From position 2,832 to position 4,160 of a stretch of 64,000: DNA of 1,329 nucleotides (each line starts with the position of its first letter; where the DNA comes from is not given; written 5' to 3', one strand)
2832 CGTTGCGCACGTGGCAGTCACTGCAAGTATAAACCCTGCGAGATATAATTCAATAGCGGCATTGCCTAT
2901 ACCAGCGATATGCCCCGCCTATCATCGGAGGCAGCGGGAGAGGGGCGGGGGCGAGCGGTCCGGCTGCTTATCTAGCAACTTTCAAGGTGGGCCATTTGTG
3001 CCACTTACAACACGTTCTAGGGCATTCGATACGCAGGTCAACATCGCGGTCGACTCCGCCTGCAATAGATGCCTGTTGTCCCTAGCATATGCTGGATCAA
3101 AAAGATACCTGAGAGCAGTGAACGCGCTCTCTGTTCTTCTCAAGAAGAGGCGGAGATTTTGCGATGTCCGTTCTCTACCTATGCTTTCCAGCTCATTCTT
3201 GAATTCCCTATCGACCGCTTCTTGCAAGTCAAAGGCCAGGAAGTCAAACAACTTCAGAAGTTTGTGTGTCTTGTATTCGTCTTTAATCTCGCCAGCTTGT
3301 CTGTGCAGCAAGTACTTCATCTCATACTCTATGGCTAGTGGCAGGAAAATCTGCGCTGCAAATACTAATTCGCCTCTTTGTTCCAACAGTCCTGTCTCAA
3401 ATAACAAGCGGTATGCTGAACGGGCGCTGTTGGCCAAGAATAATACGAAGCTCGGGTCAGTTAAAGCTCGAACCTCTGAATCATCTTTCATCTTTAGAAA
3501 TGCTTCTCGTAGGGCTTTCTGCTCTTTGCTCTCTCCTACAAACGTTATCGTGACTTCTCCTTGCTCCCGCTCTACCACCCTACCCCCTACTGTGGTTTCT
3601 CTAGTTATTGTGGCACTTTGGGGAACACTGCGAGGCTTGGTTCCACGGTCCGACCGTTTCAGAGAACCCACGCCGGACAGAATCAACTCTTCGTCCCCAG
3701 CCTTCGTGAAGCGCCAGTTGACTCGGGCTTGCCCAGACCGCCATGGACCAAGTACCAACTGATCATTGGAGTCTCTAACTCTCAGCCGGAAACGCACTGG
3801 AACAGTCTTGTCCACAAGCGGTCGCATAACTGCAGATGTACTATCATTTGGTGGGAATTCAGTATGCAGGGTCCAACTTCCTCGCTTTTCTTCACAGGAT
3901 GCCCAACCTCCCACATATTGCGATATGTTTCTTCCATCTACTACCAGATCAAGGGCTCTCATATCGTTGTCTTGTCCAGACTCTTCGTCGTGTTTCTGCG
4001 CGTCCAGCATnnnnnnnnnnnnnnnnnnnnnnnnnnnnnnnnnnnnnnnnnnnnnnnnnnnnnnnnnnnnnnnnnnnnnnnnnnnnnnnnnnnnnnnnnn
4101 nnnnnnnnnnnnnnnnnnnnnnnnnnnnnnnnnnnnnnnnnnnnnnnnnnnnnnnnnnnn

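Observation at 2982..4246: HicB-like antitoxin gene translationally coupled to an unclassifiable 342-aa protein instead of HicA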

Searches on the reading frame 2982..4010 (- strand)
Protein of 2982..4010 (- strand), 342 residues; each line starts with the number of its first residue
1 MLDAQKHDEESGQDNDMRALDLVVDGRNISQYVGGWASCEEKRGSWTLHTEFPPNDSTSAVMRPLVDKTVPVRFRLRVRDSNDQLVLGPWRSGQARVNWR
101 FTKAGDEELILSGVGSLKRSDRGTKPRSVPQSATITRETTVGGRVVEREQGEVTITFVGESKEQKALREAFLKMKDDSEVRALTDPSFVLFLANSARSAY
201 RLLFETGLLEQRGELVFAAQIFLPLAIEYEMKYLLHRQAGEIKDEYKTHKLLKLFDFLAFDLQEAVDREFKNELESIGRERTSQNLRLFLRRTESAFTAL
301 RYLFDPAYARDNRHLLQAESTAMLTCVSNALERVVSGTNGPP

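Call 3: search_protein_families(library=pfam, proteins=[window:2982-4010:-], max_evalue=1)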
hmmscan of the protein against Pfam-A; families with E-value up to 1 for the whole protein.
window:2982-4010:- (342 aa): 1 family
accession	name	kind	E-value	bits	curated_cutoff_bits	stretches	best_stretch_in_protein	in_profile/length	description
PF05168.19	HEPN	-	0.14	12.8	22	1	225-277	33-80/117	HEPN domain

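Call 4: search_protein_families(library=padloc, proteins=[window:2982-4010:-], max_evalue=1)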
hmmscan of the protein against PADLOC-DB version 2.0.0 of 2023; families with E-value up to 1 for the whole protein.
window:2982-4010:- (342 aa): 0 families

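Call 5: search_protein_families(library=ncbifam, proteins=[window:2982-4010:-], max_evalue=1)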
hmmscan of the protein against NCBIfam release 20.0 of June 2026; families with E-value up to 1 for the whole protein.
window:2982-4010:- (342 aa): 0 families

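Call 6: find_homologous_proteins(query=window:2982-4010:-, max_evalue=0.001)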
Query window:2982-4010:- (342 aa): 46 proteins with E <= 0.001 among 3628 candidates.
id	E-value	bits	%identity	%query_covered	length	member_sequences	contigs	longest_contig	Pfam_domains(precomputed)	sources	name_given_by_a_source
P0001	2.1e-223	758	100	100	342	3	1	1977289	-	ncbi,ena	-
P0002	1.4e-114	400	83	66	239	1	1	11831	-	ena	-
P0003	1.3e-113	397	56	95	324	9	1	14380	-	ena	-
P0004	4.0e-109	383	62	84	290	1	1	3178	-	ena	-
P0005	7.4e-107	375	55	94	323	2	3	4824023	-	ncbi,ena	-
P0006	1.9e-105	370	54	94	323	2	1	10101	-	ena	-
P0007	2.0e-105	370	53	95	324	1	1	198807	-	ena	-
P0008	1.2e-103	365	52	95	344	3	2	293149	-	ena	-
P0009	1.2e-103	365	53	95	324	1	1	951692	-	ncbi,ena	-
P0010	2.4e-102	360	54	93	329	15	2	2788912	-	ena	-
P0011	1.3e-101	358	52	94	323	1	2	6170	-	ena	-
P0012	2.8e-101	357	53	91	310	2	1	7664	-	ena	-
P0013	3.2e-101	357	51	94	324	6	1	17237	-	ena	-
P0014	3.7e-101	356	53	94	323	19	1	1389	-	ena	-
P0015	6.4e-101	356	52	94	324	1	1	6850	-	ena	-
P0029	6.1e-88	313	47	96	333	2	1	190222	-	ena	-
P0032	4.4e-78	281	43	97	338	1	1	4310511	-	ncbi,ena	-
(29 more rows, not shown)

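Call 7: search_protein_families(library=phrogs, proteins=[window:2982-4010:-], max_evalue=1)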
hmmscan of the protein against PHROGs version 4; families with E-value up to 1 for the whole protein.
window:2982-4010:- (342 aa): 0 families

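Call 8: search_solved_structures(query=window:2982-4010:-, max_evalue=10)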
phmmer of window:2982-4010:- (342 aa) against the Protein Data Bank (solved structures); distinct sequences matched with E-value up to 10: 2.
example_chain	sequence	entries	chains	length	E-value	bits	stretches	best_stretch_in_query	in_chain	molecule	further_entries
7w5z_6A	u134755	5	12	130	0.21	13.8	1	250-298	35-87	Transmembrane protein, putative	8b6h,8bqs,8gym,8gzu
9vkm_A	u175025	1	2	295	1.8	10.7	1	189-308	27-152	Alpha-ketoglutarate-dependent non-heme iron oxygenase MicC Chain A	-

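Call 11: find_encoding_contigs(protein=P0005, flank=6000, max_places=3)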
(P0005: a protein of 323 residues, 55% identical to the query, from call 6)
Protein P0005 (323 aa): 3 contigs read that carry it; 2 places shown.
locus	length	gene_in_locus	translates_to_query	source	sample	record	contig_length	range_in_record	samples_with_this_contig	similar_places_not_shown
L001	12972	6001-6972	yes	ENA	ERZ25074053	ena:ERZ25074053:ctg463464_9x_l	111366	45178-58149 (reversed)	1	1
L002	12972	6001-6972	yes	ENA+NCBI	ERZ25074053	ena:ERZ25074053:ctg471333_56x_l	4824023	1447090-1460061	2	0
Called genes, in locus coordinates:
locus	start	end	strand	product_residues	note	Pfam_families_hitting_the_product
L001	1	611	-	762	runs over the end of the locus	PF00082:Peptidase_S8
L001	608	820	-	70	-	-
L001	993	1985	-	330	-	PF00004:AAA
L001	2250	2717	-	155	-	-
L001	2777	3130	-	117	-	PF13683:rve_3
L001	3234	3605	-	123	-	PF13276:HTH_21, PF00665:rve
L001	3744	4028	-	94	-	PF01527:HTH_Tnp_1 (weak), PF13384:HTH_23 (faint)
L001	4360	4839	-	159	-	PF18928:DUF5677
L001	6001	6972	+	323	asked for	-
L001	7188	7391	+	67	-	-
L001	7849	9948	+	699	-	PF13588:HSDR_N_2, PF02384:N6_Mtase, PF01170:UPF0020 (weak), PF20473:MmeI_Mtase (weak), PF07669:Eco57I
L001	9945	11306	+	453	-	PF01420:Methylase_S (weak)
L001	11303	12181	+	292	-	-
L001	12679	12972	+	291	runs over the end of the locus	PF13676:TIR_2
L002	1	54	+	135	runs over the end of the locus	PF01695:IstB_IS21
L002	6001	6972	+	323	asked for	-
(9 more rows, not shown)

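Call 12: find_encoding_contigs(protein=P0032, flank=6000, max_places=3)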
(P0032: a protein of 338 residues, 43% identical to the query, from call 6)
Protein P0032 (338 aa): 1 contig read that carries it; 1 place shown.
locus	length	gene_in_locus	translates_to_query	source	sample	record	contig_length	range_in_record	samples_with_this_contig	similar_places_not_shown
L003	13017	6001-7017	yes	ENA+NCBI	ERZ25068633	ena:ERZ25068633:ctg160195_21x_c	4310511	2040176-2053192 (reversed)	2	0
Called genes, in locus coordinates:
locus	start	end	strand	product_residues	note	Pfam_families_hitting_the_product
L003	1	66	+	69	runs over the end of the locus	-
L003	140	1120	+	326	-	PF13683:rve_3 (faint), PF00665:rve (weak), PF13610:DDE_Tnp_IS240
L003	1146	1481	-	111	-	-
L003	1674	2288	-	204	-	-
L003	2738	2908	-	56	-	-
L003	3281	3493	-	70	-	-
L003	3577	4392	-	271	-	-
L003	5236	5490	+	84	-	-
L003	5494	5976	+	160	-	PF13650:Asp_protease_2, PF13975:gag-asp_proteas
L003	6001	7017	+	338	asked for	-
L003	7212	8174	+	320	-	PF00296:Bac_luciferase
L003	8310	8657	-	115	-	-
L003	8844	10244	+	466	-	PF01425:Amidase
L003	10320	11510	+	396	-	PF00296:Bac_luciferase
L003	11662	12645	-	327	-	PF13088:BNR_2 (faint), PF14870:PSII_BNR (faint), PF25852:DUF6242_C (faint), PF02012:BNR (faint), PF15902:Sortilin-Vps10, PF15899:BNR_6 (faint), PF15902:Sortilin-Vps10 (weak)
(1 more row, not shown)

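Call 13: find_related_loci(query=A1, collection=genome_contigs, flank=8000)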
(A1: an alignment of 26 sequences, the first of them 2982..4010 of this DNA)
Query A1 (342 aa) in genome_contigs; peptide patterns used: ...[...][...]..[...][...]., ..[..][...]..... (x = any residue, [..] = any of these).
32 stretches matched a pattern; 12 encode a relative of the query (tblastn E <= 1e-3); 11 distinct loci.
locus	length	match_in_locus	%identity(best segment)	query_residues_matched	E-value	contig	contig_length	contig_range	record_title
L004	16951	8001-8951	53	13-334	1e-112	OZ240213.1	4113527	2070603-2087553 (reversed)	MAG: Dehalococcoidia bacterium isolate 72fd1f58-039a-43d1-a234-fad5f02d9593 genome assembly, chromosome: 1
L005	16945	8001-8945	52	19-334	7e-105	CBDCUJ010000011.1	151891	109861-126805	MAG: Dehalococcoidia bacterium isolate 29918375-b316-4374-90ff-90775800fcb1 genome assembly, contig: contig_11, whole ge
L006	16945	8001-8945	52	19-334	9e-104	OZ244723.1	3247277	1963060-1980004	MAG: Dehalococcoidia bacterium isolate 760011ba-b86d-4164-aa55-395d04384f54 genome assembly, chromosome: 1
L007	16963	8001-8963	50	13-338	1e-103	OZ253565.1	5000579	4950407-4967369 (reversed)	MAG: Dehalococcoidia bacterium isolate c57aa991-6108-42ac-a26f-d51f4aa099f5 genome assembly, chromosome: 1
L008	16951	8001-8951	51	20-341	4e-98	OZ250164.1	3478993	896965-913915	MAG: Dehalococcoidia bacterium isolate 0168574f-4b79-4a4d-bdbd-32c97b7f51b1 genome assembly, chromosome: 1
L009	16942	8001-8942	46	16-334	2e-94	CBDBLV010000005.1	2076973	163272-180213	MAG: Dehalococcoidia bacterium isolate ee5483b1-fc76-4e64-9a74-85ffbb356386 genome assembly, contig: contig_5, whole gen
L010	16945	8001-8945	45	15-334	2e-90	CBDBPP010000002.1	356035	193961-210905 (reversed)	MAG: Dehalococcoidia bacterium isolate 211b6ac0-e8c4-4510-81f8-1c22125ec8ee genome assembly, contig: contig_2, whole gen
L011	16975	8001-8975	43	10-340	1e-80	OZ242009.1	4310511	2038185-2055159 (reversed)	MAG: Dehalococcoidia bacterium isolate 899261b6-bc8c-404b-9ed8-1f9bb82080cc genome assembly, chromosome: 1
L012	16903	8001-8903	43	28-335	1e-77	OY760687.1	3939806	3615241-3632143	MAG: Dehalococcoidia bacterium isolate f61cd74f-1a2a-4ce7-9ca1-272438b93162 genome assembly, chromosome: 1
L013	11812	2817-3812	39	20-339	5e-54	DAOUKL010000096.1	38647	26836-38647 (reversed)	MAG TPA_asm: Dehalococcoidia bacterium isolate S5_327 k113_1386764, whole genome shotgun sequence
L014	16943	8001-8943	62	19-334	3e-87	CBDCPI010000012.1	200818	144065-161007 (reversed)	MAG: Dehalococcoidia bacterium isolate 2c126bea-bcd9-4278-a32a-30754f00bea4 genome assembly, contig: contig_12, whole ge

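Call 16: find_encoding_contigs(protein=P0001, flank=6000, max_places=2)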
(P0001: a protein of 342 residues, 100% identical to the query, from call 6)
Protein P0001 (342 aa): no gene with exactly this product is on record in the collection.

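Call 17: find_encoding_contigs(protein=P0009, flank=5000, max_places=2)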
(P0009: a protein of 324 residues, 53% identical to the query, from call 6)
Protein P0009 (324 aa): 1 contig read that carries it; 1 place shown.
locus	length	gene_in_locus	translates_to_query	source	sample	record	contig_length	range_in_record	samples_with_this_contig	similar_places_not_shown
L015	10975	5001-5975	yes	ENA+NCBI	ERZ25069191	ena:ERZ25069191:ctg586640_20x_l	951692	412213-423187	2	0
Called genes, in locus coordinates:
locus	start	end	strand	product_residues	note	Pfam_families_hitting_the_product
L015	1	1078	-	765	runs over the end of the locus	PF00069:Pkinase, PF03109:ABC1 (faint), PF07714:PK_Tyr_Ser-Thr, PF01011:PQQ (faint), PF13360:PQQ_2, PF13570:Beta-prop_ACSF4, PF13360:PQQ_2, PF13570:Beta-prop_ACSF4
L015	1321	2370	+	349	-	PF06144:DNA_pol3_delta (weak), PF21694:DNA_pol3_delta_C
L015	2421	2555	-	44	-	-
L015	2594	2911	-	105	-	-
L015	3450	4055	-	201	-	PF19736:DUF6226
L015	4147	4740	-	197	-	PF08002:DUF1697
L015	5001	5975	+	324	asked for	-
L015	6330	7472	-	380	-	-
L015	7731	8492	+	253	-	PF00106:adh_short, PF08659:KR (weak), PF13561:adh_short_C2, PF23441:SDR (weak)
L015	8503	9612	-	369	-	PF00190:Cupin_1 (weak), PF07883:Cupin_2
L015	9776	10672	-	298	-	PF00296:Bac_luciferase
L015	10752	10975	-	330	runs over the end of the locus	PF00005:ABC_tran, PF13401:AAA_22 (weak), PF13304:AAA_21, PF08352:oligo_HPY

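Call 18: find_encoding_contigs(protein=P0010, flank=5000, max_places=2)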
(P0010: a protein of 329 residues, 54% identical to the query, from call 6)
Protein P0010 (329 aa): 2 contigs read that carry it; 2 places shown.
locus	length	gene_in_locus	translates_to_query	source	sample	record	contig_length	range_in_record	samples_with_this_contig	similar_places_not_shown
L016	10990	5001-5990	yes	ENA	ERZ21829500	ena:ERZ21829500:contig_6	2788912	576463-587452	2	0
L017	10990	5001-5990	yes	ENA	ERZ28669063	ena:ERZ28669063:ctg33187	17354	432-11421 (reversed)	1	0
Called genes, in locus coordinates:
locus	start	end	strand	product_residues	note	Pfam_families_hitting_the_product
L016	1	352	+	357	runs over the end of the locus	PF01637:ATPase_2, PF13191:AAA_16 (weak), PF13401:AAA_22 (faint)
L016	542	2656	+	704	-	PF13191:AAA_16, PF24389:ORC-CDC6-like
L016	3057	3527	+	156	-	-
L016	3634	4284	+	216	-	-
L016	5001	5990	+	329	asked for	-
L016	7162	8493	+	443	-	PF13701:DDE_Tnp_1_4, PF01609:DDE_Tnp_1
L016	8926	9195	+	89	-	-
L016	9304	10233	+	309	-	-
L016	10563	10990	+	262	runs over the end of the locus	PF01609:DDE_Tnp_1, PF13546:DDE_5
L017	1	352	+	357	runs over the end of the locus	PF01637:ATPase_2, PF13191:AAA_16 (weak), PF13401:AAA_22 (faint)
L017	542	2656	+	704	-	PF13191:AAA_16, PF24389:ORC-CDC6-like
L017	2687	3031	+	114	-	-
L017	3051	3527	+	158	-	-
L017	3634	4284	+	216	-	-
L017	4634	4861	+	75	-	-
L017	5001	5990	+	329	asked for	-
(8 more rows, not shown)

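Call 19: find_encoding_contigs(protein=P0008, flank=5000, max_places=2)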
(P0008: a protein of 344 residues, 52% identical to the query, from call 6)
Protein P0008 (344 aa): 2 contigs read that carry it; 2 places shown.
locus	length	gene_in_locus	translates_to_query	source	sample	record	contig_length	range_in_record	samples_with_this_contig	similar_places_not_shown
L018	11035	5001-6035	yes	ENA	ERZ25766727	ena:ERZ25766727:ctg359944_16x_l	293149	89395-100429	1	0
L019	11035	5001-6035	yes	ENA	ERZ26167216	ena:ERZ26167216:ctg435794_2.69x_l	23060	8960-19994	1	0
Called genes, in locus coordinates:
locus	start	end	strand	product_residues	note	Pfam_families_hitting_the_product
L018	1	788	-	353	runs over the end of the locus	PF12358:DUF3644, PF18740:EC042_2821 (weak)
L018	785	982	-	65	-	PF12728:HTH_17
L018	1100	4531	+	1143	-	PF07693:KAP_NTPase, PF24883:NPHP3_N (faint)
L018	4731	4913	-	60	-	-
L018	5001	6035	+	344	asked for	-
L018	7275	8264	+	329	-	PF01259:SAICAR_synt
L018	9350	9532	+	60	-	-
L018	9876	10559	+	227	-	PF02811:PHP, PF13263:PHP_C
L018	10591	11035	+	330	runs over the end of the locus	PF00005:ABC_tran, PF13304:AAA_21 (weak), PF08352:oligo_HPY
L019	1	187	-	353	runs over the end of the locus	PF12358:DUF3644, PF18740:EC042_2821 (weak)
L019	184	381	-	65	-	PF12728:HTH_17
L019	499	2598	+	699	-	PF07693:KAP_NTPase, PF13191:AAA_16 (faint), PF24883:NPHP3_N (faint)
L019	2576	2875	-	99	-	PF01609:DDE_Tnp_1 (weak), PF13586:DDE_Tnp_1_2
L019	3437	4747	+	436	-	-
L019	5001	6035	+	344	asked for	-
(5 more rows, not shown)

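Call 20: predict_structure(alignment_id=A1)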
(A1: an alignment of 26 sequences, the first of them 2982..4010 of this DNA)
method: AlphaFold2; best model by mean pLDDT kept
length: 342 residues; sequences in the alignment: 26
mean_pLDDT: 83.8   pTM: 0.65
mean pLDDT of the five models: 83.8, 81.3, 78.1, 72.5, 71.1
residues with pLDDT >= 90: 149; 70-90: 145; 50-70: 26; < 50: 22
segments of 3 or more residues with pLDDT < 50: 1-14, 123-127, 340-342
pLDDT, mean of each block of 10 residues (from residue 1): 36 65 93 88 87 87 93 89 81 94 91 86 51 69 75 63 75 79 87 95 94 88 95 92 89 96 97 95 93 86 86 87 95 84 37
secondary structure, 60 per line:
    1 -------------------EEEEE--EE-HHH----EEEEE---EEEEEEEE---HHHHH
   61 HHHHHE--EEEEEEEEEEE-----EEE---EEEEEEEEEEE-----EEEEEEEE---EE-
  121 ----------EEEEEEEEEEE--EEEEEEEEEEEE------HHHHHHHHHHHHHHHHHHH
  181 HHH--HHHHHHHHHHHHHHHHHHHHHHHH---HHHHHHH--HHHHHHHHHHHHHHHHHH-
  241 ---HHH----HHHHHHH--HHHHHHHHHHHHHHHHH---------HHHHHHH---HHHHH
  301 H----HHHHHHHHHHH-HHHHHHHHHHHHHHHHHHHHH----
elements in order: E20-24 E37-41 E45-52 H56-65 E69-79 E85-87 E91-101 E107-114 E131-141 E144-155 H162-183 H186-209 H213-219 H222-239 H251-257 H260-276 H286-292 H296-301 H306-316 H318-338

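Call 23: fold_search(model_id=the predicted structure, library=pdb)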
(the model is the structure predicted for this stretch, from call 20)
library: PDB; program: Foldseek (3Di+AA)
matches with E <= 10: 1099; with E <= 0.001: 0
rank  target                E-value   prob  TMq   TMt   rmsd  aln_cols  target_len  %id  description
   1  2b5u_A                1.9e-02  0.16  0.13  0.10  26.8       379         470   12  Crystal Structure Of Colicin E3 V206C Mutant In Complex With Its Immunity Protein (released 2006-11-07)
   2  6n2g_B                7.2e-02  0.18  0.08  0.09  21.5       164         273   12  Crystal structure of Caenorhabditis elegans NAP1 (released 2019-01-30)
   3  9mt4_F                9.3e-02  0.15  0.07  0.12  23.4       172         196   11  Connector structure of phage JohannRWettstein (Bas63) (released 2025-11-19)
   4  9rku_Af               1.0e-01  0.92  0.18  0.19   5.9       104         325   15  Agrobacterium phage 7-7-1 baseplate (released 2025-12-10)
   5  9b23_E                1.1e-01  0.16  0.09  0.10  20.4       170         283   10  Cryo-EM structure of Nap1 core (released 2024-11-27)
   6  1kt1                  1.1e-01  0.10  0.13  0.12  21.5       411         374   11  Structure of the Large FKBP-like Protein, FKBP51, Involved in Steroid Receptor Complexes (released 2003-02-04)
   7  7nsu_D                1.2e-01  0.05  0.09  0.07  24.9       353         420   12  ColicinE9 intact translocation complex (released 2021-08-11)
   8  7smr_A                1.2e-01  0.08  0.12  0.11  27.7       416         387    7  Cryo-EM structure of Torpedo acetylcholine receptor in complex with carbachol, desensitized state (released 2022-03-09)
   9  6tba_7A               1.4e-01  0.72  0.18  0.21  15.0       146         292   13  Virion of native gene transfer agent (GTA) particle (released 2020-07-22)
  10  4nqf_A                1.8e-01  0.94  0.27  0.53   6.4       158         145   15  Crystal structure of HEPN domain protein (released 2014-03-26)
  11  8iyd_A                1.9e-01  0.51  0.17  0.22  21.8       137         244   12  Tail cap of phage lambda tail (released 2023-10-18)
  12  6n2g_C                2.0e-01  0.12  0.08  0.09  21.1       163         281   12  Crystal structure of Caenorhabditis elegans NAP1 (released 2019-01-30)
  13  3tfz_F                2.0e-01  0.09  0.07  0.11  13.3        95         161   15  Crystal structure of Zhui aromatase/cyclase from Streptomcyes sp. R1128 (released 2011-09-14)
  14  3he1_A                2.1e-01  0.92  0.22  0.44   5.8       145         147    8  Secreted protein Hcp3 from Pseudomonas aeruginosa. (released 2009-06-16)
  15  7tbq_A                2.1e-01  0.12  0.15  0.14  18.3       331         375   10  LOV2-DARPIN fusion : D7 (released 2023-07-05)
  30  4nqf_B                3.5e-01  0.84  0.26  0.50   6.6       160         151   15  Crystal structure of HEPN domain protein (released 2014-03-26)
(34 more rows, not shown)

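Call 26: find_encoding_contigs(protein=P0002, flank=6000, max_places=2)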
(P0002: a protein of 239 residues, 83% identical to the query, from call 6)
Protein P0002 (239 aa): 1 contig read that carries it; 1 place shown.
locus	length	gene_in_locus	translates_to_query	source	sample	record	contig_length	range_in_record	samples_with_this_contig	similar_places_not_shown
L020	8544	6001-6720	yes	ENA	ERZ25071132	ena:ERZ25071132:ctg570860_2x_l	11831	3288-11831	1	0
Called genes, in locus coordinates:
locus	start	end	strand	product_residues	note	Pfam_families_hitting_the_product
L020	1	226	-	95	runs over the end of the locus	PF13490:zf-HC2 (weak)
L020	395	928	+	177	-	PF04542:Sigma70_r2, PF07638:Sigma70_ECF (weak), PF08281:Sigma70_r4_2, PF04545:Sigma70_r4 (weak)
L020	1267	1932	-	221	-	PF02775:TPP_enzyme_C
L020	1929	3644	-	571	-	PF01558:POR, PF01855:POR_N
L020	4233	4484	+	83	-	PF18135:Type_ISP_C (weak)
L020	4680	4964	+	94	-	PF01527:HTH_Tnp_1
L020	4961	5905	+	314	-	PF13276:HTH_21, PF00665:rve, PF13683:rve_3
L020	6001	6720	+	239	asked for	-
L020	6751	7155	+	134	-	PF05598:DUF772 (weak)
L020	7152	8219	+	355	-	PF01609:DDE_Tnp_1, PF13751:DDE_Tnp_1_6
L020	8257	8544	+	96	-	?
